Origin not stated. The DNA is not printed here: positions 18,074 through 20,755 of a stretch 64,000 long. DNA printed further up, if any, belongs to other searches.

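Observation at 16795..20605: Operon of a ~12-haem cytochrome c (with one CX4CH site), a TPR lipoprotein and a secreted protein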

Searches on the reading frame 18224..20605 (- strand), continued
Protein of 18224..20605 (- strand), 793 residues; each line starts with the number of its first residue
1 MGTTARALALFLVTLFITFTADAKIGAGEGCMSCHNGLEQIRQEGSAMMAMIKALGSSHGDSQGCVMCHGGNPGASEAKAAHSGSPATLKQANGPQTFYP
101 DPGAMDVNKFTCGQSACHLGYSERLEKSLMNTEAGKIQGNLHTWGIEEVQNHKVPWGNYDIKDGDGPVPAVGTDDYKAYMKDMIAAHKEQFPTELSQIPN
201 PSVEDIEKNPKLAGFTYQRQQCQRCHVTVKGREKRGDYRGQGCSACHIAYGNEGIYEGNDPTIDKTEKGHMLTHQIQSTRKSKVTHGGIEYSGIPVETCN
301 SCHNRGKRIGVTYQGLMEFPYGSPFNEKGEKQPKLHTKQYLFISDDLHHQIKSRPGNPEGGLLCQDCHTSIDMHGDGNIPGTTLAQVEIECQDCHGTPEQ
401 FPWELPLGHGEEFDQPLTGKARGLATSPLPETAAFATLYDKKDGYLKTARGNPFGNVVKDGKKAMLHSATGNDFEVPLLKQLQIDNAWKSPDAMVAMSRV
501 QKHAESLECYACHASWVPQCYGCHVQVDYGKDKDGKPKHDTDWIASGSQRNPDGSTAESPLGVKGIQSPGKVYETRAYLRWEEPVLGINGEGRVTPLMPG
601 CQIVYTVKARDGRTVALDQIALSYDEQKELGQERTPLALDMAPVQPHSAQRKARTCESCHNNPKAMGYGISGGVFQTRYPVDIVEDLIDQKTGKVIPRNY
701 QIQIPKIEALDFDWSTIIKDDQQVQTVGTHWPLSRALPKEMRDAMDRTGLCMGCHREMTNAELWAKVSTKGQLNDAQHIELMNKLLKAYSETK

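Call 62: search_protein_families(library=ncbifam, proteins=[P0278, P0283, P0319, P0339, P0344, P0360, P0325, P0244, P0255, P0270], max_evalue=1e-10)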
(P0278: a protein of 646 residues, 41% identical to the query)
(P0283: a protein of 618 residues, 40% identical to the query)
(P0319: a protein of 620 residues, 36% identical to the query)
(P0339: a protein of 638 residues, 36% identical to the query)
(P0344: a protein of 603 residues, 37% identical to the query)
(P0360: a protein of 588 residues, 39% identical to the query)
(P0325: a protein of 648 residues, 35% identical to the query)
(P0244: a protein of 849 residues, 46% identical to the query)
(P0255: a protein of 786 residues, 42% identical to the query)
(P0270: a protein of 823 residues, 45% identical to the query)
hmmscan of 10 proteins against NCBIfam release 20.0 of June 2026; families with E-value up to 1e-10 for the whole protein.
P0278 (646 aa): 3 families
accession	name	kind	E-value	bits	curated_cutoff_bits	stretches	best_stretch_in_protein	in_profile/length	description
NF040943.1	cytoc3_ExtM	equivalog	2.1e-97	326.9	800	1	32-619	13-590/599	selenite/tellurite reduction operon c-type cytochrome ExtM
NF040968.1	FeS_ExtO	equivalog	1.6e-26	93.1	200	1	397-585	217-384/416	selenite/tellurite reduction operon b-type cytochrome iron-sulfur cluster-binding subunit ExtO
NF040967.1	cytc_ExtN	equivalog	3.8e-26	91.9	200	1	397-586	217-386/415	selenite/tellurite reduction operon c-type cytochrome ExtN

P0283 (618 aa): 3 families
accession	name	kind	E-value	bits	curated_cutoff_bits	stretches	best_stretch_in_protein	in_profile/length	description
NF040943.1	cytoc3_ExtM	equivalog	1.1e-79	268.4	800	2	12-358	3-315/599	selenite/tellurite reduction operon c-type cytochrome ExtM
NF040967.1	cytc_ExtN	equivalog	1.3e-20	73.6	200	1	384-516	220-343/415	selenite/tellurite reduction operon c-type cytochrome ExtN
NF040968.1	FeS_ExtO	equivalog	1.7e-20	73.2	200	1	384-516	220-342/416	selenite/tellurite reduction operon b-type cytochrome iron-sulfur cluster-binding subunit ExtO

P0319 (620 aa): 3 families
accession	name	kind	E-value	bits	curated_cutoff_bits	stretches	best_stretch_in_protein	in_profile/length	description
NF040943.1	cytoc3_ExtM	equivalog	4.7e-82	276.2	800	3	359-543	335-510/599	selenite/tellurite reduction operon c-type cytochrome ExtM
NF040967.1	cytc_ExtN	equivalog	6.9e-23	81.1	200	1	408-538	217-343/415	selenite/tellurite reduction operon c-type cytochrome ExtN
NF040968.1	FeS_ExtO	equivalog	7.3e-23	81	200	1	408-538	217-342/416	selenite/tellurite reduction operon b-type cytochrome iron-sulfur cluster-binding subunit ExtO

P0339 (638 aa): 3 families
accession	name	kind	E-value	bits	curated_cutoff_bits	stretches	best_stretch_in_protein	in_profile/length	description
NF040943.1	cytoc3_ExtM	equivalog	5.8e-81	272.6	800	2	36-356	14-309/599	selenite/tellurite reduction operon c-type cytochrome ExtM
NF040967.1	cytc_ExtN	equivalog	1.5e-17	63.6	200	1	406-576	222-379/415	selenite/tellurite reduction operon c-type cytochrome ExtN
NF040968.1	FeS_ExtO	equivalog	1.5e-17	63.5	200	0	406-576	222-378/416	selenite/tellurite reduction operon b-type cytochrome iron-sulfur cluster-binding subunit ExtO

P0344 (603 aa): 3 families
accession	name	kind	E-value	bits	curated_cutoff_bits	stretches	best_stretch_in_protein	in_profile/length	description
NF040943.1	cytoc3_ExtM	equivalog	3.3e-68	230.4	800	2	39-334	16-304/599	selenite/tellurite reduction operon c-type cytochrome ExtM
NF040968.1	FeS_ExtO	equivalog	1.3e-26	93.4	200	1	381-557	204-369/416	selenite/tellurite reduction operon b-type cytochrome iron-sulfur cluster-binding subunit ExtO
NF040967.1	cytc_ExtN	equivalog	1.7e-26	93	200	1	381-557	204-370/415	selenite/tellurite reduction operon c-type cytochrome ExtN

P0360 (588 aa): 3 families
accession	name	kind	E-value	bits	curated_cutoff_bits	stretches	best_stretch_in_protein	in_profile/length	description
NF040943.1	cytoc3_ExtM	equivalog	4.2e-81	273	800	3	12-259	8-230/599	selenite/tellurite reduction operon c-type cytochrome ExtM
NF040968.1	FeS_ExtO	equivalog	2.3e-11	43.2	200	0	360-490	217-341/416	selenite/tellurite reduction operon b-type cytochrome iron-sulfur cluster-binding subunit ExtO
NF040967.1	cytc_ExtN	equivalog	2.6e-11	43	200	0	360-490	217-342/415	selenite/tellurite reduction operon c-type cytochrome ExtN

P0325 (648 aa): 3 families
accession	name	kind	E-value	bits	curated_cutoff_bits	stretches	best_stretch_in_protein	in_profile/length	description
NF040943.1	cytoc3_ExtM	equivalog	4e-73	246.7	800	1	42-614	12-581/599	selenite/tellurite reduction operon c-type cytochrome ExtM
NF040967.1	cytc_ExtN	equivalog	3.9e-19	68.8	200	1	405-547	218-347/415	selenite/tellurite reduction operon c-type cytochrome ExtN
NF040968.1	FeS_ExtO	equivalog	1.6e-18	66.7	200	1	405-547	218-346/416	selenite/tellurite reduction operon b-type cytochrome iron-sulfur cluster-binding subunit ExtO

P0244 (849 aa): 3 families
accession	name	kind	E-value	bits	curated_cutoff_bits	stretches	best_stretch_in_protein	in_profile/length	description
NF040943.1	cytoc3_ExtM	equivalog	2.7e-58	197.7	800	1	252-778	144-582/599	selenite/tellurite reduction operon c-type cytochrome ExtM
NF040967.1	cytc_ExtN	equivalog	4.2e-14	52.2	200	0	523-681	217-343/415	selenite/tellurite reduction operon c-type cytochrome ExtN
NF040968.1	FeS_ExtO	equivalog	7.8e-14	51.3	200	0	523-681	217-342/416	selenite/tellurite reduction operon b-type cytochrome iron-sulfur cluster-binding subunit ExtO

P0255 (786 aa): 1 family
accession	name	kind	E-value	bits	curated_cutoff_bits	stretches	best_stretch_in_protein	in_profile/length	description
NF040943.1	cytoc3_ExtM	equivalog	4.3e-62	210.3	800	1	269-671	140-511/599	selenite/tellurite reduction operon c-type cytochrome ExtM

P0270 (823 aa): 3 families
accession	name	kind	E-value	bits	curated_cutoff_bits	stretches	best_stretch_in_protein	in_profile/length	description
NF040943.1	cytoc3_ExtM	equivalog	8.3e-99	331.5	800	1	64-641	15-589/599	selenite/tellurite reduction operon c-type cytochrome ExtM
NF040968.1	FeS_ExtO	equivalog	1.2e-23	83.6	200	1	439-583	220-362/416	selenite/tellurite reduction operon b-type cytochrome iron-sulfur cluster-binding subunit ExtO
NF040967.1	cytc_ExtN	equivalog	1.5e-23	83.3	200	1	439-584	220-364/415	selenite/tellurite reduction operon c-type cytochrome ExtN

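Call 66: list_cluster_members(proteins=[P0001, P0121, P0241, P0003])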
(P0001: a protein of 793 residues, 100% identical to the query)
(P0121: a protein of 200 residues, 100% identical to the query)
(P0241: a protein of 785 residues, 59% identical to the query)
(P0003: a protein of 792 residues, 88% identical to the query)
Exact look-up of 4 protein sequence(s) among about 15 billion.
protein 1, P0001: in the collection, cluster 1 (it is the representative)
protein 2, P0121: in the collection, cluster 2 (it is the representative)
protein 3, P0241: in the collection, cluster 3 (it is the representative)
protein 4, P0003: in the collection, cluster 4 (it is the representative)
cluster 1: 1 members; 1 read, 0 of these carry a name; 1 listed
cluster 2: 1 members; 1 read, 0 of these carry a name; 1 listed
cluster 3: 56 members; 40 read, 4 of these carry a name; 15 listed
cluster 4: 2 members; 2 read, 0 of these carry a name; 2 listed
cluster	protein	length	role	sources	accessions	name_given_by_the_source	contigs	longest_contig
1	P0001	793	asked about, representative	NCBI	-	-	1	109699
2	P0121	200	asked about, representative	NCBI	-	-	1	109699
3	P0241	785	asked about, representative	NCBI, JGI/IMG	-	-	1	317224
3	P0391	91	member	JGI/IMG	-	hypothetical protein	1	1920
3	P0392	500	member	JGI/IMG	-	hypothetical protein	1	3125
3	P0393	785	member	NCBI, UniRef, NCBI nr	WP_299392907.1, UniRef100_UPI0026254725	hypothetical protein [Pelagibius sp.] | hypothetical protein n=1 Tax=Pelagibius sp. TaxID=1931238 RepID=UPI0026254725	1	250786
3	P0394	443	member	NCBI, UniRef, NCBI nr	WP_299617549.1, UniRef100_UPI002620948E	hypothetical protein [Pelagibius sp.] | hypothetical protein n=1 Tax=Pelagibius sp. TaxID=1931238 RepID=UPI002620948E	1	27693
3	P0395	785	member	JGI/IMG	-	-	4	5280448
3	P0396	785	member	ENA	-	-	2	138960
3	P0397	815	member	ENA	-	-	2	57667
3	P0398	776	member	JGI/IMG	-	-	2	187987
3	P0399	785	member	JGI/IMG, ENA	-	-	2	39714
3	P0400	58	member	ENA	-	-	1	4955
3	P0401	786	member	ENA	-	-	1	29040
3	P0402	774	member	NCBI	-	-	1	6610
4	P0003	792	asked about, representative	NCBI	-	-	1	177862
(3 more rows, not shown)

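Call 73: search_protein_families(library=ncbifam, proteins=[L001:376-1578:-, L077:6648-7739:+, L059:3501-4715:+, L046:3658-6261:+, L046:6268-7668:+, L003:12182-13801:+, L007:11792-12232:+], max_evalue=0.001)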
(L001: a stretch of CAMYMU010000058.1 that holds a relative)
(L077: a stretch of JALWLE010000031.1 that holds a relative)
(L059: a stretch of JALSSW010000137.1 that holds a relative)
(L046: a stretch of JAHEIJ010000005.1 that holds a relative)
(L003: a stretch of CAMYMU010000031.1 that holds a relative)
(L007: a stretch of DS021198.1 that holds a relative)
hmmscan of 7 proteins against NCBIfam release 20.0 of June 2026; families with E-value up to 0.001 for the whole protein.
L001:376-1578:- (400 aa): 0 families

L077:6648-7739:+ (363 aa): 0 families

L059:3501-4715:+ (404 aa): 0 families

L046:3658-6261:+ (867 aa): 84 families (the best 25 are shown)
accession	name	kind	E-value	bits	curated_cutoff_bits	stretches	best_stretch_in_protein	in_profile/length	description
NF008468.0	PRK11360.1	equivalog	6.6e-72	242.8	646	2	511-857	281-611/616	two-component system sensor histidine kinase AtoS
TIGR02938.1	nifL_nitrog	equivalog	2.7e-52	177.9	242.45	2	502-623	8-129/494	nitrogen fixation negative regulator NifL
TIGR00229.1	sensory_box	domain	1.3e-47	161.1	22.9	2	495-617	2-124/126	PAS domain S-box protein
NF052574.1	HisKinEspCMyxo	equivalog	4.4e-47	160.7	1200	1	488-857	274-640/785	serine histidine kinase EspC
NF010076.0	PRK13557.1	subfamily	1.2e-46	159.3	631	1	520-856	55-396/540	histidine kinase famiy protein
NF007688.0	PRK10364.1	equivalog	5.1e-43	147.5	479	1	620-856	225-453/460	two-component system sensor histidine kinase ZraS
NF045675.1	PhdiestaseDibA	equivalog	1e-34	119.9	980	1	481-619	61-199/623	phosphodiesterase DibA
NF052573.1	HisKinEspAMyxo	equivalog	1.2e-34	119.5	1400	1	459-849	215-606/755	serine histidine kinase EspA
NF010411.0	PRK13837.1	equivalog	4.4e-34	117.6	647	1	609-859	424-680/828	two-component system VirA-like sensor kinase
NF046020.1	HisKinCckABruc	equivalog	2.2e-33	115.2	1000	1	607-859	459-712/868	cell cycle histidine kinase CckA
NF046044.1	PnpS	equivalog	1.5e-32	113.1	400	1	489-853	45-390/390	two-component system histidine kinase PnpS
NF046026.1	HisKinCckACaul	equivalog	4.2e-30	104.5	1000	1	598-864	275-542/678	cell cycle histidine kinase CckA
NF041777.1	sens_FixL_Rhizob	equivalog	1e-29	103.5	850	1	450-854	71-481/485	sensor protein FixL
TIGR02966.1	phoR_proteo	equivalog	2.1e-28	99.3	334.2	1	495-850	3-331/333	phosphate regulon sensor histidine kinase PhoR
NF033092.0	HK_WalK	equivalog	1.1e-26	93.6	725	1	490-853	250-593/594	cell wall metabolism sensor histidine kinase WalK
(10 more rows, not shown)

L046:6268-7668:+ (466 aa): 111 families (the best 25 are shown)
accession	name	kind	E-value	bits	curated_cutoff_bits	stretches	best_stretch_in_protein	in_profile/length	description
TIGR01818.1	ntrC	equivalog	2.4e-123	412.4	558.6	1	4-404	1-399/463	nitrogen regulation protein NR(I)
NF008469.0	PRK11361.1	equivalog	2.6e-122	408.8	714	1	2-453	5-457/461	acetoacetate metabolism transcriptional regulator AtoC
NF007689.0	PRK10365.1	equivalog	4.8e-107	358.5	760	1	3-443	7-435/441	sigma-54-dependent response regulator transcription factor ZraR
TIGR02915.1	PEP_resp_reg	equivalog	2.3e-104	349.7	502.6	1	4-452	1-444/445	PEP-CTERM-box response regulator transcription factor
NF041946.1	LuxO_transreg_Vib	equivalog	2.7e-103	346.3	800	1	21-412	16-406/463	quorum-sensing sigma-54 dependent transcriptional regulator LuxO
TIGR01817.1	nifA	equivalog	2.9e-102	343.2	528.85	1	139-381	196-437/534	nif-specific transcriptional activator NifA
NF008176.1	PRK10923.1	equivalog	2.3e-99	333.1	620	1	3-387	5-386/469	nitrogen regulation protein NR(I)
NF041552.1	TF_PrdR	equivalog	2.2e-95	320.2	795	1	141-450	269-576/577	sigma-54 dependent transcriptional regulator PrdR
NF011695.0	PRK15115.1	equivalog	8.1e-94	314.9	763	1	2-378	7-374/445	two-component system response regulator GlrR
NF038308.1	RNA_repair_RtcR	equivalog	1.8e-93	314.2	650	1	141-444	182-505/530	RNA repair transcriptional activator RtcR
NF050807.1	TransRegFlbDCaul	equivalog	4.5e-91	306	750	1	24-453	23-441/454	sigma-54-dependent transcriptional regulator FlbD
NF049963.1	RespRegFlgRCampy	domain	9.9e-90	301.4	750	1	4-452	3-429/429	fla regulon two-component system response regulator FlgR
NF003451.0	PRK05022.1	equivalog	2.4e-89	300.4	476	1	136-378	187-429/512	nitric oxide reductase transcriptional regulator NorR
NF051870.1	NAssimRespRegNtrX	equivalog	9.8e-83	278.5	600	1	1-393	1-392/452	nitrogen assimilation response regulator NtrX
NF011958.0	PRK15429.1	equivalog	9.6e-82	275.7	830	1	141-425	381-656/692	formate hydrogenlyase transcriptional activator FlhA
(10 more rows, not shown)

L003:12182-13801:+ (539 aa): 28 families (the best 25 are shown)
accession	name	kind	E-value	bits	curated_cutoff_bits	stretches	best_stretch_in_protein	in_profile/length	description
TIGR01817.1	nifA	equivalog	3.1e-120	402.4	528.85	1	13-538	4-530/534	nif-specific transcriptional activator NifA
NF041552.1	TF_PrdR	equivalog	5.8e-94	315.5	795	1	200-532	265-573/577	sigma-54 dependent transcriptional regulator PrdR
NF003451.0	PRK05022.1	equivalog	1.3e-92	311.2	476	1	127-537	116-510/512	nitric oxide reductase transcriptional regulator NorR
TIGR02915.1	PEP_resp_reg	equivalog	4.5e-91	305.9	502.6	1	191-441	125-379/445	PEP-CTERM-box response regulator transcription factor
NF038308.1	RNA_repair_RtcR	equivalog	5.6e-90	302.7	650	1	199-534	177-515/530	RNA repair transcriptional activator RtcR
TIGR01818.1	ntrC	equivalog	8.9e-88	295.1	558.6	1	199-533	131-461/463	nitrogen regulation protein NR(I)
NF050807.1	TransRegFlbDCaul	equivalog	1.9e-85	287.4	750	1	201-534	117-437/454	sigma-54-dependent transcriptional regulator FlbD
NF008469.0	PRK11361.1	equivalog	8.2e-84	281.9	714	1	170-538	111-457/461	acetoacetate metabolism transcriptional regulator AtoC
NF011695.0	PRK15115.1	equivalog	2.2e-82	277.2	763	1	215-451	145-385/445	two-component system response regulator GlrR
NF007689.0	PRK10365.1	equivalog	5e-81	272.7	760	1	182-440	122-378/441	sigma-54-dependent response regulator transcription factor ZraR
NF011958.0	PRK15429.1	equivalog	1.1e-77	262.2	830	1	204-441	381-619/692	formate hydrogenlyase transcriptional activator FlhA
TIGR02974.1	phageshock_pspF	equivalog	1.1e-77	261.6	443.55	1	204-533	1-334/336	phage shock protein operon transcriptional activator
NF049963.1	RespRegFlgRCampy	domain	5e-77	259.6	750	1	191-438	123-371/429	fla regulon two-component system response regulator FlgR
NF041906.1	V4R_TF_MobR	exception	2.3e-76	257.5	999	1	205-534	235-543/544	phenol degradation transcriptional regulator MobR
TIGR02329.1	propionate_PrpR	equivalog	2e-75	254.4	499.2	1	186-528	196-520/526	propionate catabolism operon regulatory protein PrpR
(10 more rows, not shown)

L007:11792-12232:+ (146 aa): 4 families
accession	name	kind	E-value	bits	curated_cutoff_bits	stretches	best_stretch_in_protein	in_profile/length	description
TIGR02481.1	hemeryth_dom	domain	2.5e-18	66.3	51.75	1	36-139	14-125/126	hemerythrin domain-containing protein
NF033749.1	bact_hemeryth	subfamily_domain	1.8e-17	63.6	84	1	34-140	14-128/129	bacteriohemerythrin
NF002007.0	PRK00808.1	equivalog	9.3e-08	32.3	109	1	32-135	14-122/156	bacteriohemerythrin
TIGR00058.1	Hemerythrin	subfamily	3.3e-07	30.9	131.85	1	36-133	19-108/115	hemerythrin family non-heme iron protein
